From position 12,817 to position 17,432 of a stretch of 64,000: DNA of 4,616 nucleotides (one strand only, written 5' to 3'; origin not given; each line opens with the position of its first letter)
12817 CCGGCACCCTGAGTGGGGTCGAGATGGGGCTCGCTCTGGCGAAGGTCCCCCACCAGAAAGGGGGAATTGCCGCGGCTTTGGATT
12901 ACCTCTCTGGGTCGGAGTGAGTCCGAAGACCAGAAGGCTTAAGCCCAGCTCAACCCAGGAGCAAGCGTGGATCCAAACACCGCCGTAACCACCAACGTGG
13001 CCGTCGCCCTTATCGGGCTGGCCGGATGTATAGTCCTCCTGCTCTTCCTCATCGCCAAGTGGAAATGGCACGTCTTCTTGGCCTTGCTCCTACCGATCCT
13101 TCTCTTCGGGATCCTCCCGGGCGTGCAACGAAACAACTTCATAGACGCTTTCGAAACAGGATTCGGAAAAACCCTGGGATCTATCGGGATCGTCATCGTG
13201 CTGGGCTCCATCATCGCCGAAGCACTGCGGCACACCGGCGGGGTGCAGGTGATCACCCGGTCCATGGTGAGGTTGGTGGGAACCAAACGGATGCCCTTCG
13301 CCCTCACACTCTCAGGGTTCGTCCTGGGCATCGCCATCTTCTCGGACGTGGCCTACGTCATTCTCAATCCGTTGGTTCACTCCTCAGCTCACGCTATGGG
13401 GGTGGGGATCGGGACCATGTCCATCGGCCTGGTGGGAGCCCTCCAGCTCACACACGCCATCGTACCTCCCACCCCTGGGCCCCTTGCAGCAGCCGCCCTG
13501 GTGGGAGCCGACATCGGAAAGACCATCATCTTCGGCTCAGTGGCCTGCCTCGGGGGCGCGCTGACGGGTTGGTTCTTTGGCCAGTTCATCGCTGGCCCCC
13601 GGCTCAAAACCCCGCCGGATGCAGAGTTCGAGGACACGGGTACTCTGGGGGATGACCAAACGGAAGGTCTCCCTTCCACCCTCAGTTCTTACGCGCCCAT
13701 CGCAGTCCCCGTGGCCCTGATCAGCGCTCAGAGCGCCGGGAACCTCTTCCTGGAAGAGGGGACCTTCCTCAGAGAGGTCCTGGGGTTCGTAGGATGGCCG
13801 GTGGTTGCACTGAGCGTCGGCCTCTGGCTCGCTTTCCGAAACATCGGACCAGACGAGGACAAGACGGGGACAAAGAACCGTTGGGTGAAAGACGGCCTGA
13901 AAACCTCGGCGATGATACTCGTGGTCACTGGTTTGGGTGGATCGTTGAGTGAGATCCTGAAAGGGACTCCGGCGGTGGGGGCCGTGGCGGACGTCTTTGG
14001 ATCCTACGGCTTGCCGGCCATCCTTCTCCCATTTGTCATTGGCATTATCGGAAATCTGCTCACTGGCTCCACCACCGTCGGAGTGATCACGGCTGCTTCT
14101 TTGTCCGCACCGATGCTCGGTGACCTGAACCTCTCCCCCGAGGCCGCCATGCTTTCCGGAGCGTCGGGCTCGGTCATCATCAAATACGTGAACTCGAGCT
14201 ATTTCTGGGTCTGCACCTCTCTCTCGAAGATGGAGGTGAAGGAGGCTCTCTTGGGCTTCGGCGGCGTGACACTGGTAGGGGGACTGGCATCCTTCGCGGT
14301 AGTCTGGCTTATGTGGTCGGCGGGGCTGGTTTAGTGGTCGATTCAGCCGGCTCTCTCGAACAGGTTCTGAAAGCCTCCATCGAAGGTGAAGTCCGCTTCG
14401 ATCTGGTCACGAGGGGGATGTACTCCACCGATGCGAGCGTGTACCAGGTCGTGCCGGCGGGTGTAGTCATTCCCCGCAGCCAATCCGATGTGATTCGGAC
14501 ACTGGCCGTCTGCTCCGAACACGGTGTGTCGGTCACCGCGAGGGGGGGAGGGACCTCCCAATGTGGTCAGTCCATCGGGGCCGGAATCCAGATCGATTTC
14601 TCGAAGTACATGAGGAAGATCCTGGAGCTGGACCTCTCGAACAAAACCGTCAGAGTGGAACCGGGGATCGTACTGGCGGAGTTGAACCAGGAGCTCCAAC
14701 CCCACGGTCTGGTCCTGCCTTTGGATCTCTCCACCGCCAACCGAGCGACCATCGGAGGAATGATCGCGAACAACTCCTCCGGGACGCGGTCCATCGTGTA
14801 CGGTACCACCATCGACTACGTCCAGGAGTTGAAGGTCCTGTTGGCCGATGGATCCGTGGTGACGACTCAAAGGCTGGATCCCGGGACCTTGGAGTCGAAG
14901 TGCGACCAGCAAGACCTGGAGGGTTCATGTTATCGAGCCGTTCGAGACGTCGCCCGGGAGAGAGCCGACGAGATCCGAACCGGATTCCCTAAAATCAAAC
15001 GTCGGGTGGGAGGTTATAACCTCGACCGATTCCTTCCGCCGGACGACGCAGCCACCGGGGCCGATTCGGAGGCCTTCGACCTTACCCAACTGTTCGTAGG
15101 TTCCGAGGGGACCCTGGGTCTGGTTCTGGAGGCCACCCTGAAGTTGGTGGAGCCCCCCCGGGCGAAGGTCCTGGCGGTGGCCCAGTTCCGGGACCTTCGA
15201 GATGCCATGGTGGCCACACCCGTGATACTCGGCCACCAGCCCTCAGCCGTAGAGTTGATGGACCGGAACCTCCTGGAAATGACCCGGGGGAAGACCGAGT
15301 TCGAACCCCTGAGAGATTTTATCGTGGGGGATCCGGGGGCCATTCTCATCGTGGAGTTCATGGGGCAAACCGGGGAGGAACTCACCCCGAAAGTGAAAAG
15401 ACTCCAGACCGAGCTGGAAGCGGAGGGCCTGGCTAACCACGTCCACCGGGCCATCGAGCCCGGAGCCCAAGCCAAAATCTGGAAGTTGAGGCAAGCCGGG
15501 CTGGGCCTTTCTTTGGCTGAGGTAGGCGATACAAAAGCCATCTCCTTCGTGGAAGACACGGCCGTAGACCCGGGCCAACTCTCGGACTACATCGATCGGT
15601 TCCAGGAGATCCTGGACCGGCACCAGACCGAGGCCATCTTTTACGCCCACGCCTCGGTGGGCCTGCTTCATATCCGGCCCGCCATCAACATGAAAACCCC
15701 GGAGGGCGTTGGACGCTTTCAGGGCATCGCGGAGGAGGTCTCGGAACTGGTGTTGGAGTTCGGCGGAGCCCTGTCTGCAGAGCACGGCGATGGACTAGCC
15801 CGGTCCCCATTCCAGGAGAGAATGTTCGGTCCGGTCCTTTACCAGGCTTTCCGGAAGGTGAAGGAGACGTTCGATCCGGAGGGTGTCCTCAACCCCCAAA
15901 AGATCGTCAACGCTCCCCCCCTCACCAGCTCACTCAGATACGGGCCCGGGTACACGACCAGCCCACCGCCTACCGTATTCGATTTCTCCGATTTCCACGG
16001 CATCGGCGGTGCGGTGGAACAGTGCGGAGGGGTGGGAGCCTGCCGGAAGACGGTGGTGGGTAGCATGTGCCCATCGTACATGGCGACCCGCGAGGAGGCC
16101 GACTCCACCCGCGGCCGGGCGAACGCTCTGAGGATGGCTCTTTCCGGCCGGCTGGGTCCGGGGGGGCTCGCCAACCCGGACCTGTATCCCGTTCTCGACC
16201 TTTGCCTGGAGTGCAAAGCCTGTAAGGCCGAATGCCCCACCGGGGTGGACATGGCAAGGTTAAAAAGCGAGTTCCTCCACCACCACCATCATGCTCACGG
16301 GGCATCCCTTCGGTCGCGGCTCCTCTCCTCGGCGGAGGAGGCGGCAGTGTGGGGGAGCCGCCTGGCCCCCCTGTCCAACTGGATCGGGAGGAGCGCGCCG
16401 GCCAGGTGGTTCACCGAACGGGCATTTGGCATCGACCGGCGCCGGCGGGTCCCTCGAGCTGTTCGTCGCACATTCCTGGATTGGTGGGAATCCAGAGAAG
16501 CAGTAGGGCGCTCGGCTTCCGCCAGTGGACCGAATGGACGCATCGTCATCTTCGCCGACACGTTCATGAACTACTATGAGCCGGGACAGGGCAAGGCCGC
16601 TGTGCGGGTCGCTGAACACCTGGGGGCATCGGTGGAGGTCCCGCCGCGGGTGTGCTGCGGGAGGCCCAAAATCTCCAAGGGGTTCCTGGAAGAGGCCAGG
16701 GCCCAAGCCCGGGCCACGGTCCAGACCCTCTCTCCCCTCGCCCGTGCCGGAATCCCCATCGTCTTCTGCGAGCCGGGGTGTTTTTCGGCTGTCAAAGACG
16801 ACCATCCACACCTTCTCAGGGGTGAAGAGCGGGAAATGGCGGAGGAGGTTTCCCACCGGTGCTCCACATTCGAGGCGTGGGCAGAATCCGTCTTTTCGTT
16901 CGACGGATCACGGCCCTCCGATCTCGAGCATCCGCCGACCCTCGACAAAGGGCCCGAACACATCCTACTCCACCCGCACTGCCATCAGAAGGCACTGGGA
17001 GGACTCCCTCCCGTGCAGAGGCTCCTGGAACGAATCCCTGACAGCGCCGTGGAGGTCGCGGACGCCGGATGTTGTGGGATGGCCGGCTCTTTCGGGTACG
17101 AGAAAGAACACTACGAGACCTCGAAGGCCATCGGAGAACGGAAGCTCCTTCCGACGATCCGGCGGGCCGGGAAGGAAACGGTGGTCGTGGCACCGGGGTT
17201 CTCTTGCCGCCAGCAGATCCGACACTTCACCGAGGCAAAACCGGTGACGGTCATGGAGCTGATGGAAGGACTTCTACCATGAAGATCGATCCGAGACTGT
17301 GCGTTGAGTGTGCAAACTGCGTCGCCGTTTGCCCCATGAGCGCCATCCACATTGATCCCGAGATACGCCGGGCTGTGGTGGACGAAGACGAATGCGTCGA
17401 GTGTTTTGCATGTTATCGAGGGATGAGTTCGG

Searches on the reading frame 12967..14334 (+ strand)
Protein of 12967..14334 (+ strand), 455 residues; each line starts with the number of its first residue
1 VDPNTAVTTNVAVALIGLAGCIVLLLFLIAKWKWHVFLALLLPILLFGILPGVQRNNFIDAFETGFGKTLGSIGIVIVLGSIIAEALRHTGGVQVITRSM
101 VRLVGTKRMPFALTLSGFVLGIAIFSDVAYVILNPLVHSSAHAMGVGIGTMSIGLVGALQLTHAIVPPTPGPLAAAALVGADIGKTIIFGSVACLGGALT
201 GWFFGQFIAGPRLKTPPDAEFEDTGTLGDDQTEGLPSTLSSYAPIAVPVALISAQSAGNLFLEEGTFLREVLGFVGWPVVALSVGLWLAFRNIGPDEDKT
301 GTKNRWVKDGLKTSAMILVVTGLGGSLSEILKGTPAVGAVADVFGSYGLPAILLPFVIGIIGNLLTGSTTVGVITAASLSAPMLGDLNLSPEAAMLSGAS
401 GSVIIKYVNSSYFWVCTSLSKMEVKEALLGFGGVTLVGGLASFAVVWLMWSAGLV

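Call 24: search_protein_families(library=pfam, proteins=[window:12967-14334:+], max_evalue=0.00001)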
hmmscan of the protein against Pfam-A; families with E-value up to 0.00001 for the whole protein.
window:12967-14334:+ (455 aa): 2 families
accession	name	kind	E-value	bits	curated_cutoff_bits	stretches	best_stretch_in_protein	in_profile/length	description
PF02447.22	GntP_permease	-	9.9e-87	291.9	22.5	1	15-449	3-437/440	GntP family permease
PF03600.22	CitMHS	-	2.7e-10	40.3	31.9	1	13-394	11-331/336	Citrate transporter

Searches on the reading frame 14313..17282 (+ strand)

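Call 24: search_protein_families(library=pfam, proteins=[window:14313-17282:+], max_evalue=0.00001)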
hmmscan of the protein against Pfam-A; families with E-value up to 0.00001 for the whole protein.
window:14313-17282:+ (989 aa): 5 families
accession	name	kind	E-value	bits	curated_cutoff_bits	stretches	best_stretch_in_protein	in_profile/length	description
PF02913.24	FAD-oxidase_C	-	3.1e-50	171.7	21.2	1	282-531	2-248/248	FAD linked oxidases, C-terminal domain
PF01565.28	FAD_binding_4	-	1.6e-42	144.9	26.4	1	48-185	1-138/139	FAD binding domain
PF02754.22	CCG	-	1.8e-09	38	20.6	0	753-827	11-84/85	Cysteine-rich domain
PF13183.11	Fer4_8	-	5.5e-08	33.7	27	1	568-645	2-68/68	4Fe-4S dicluster domain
PF13534.11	Fer4_17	-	3.8e-07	31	22.2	1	571-646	2-61/61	4Fe-4S dicluster domain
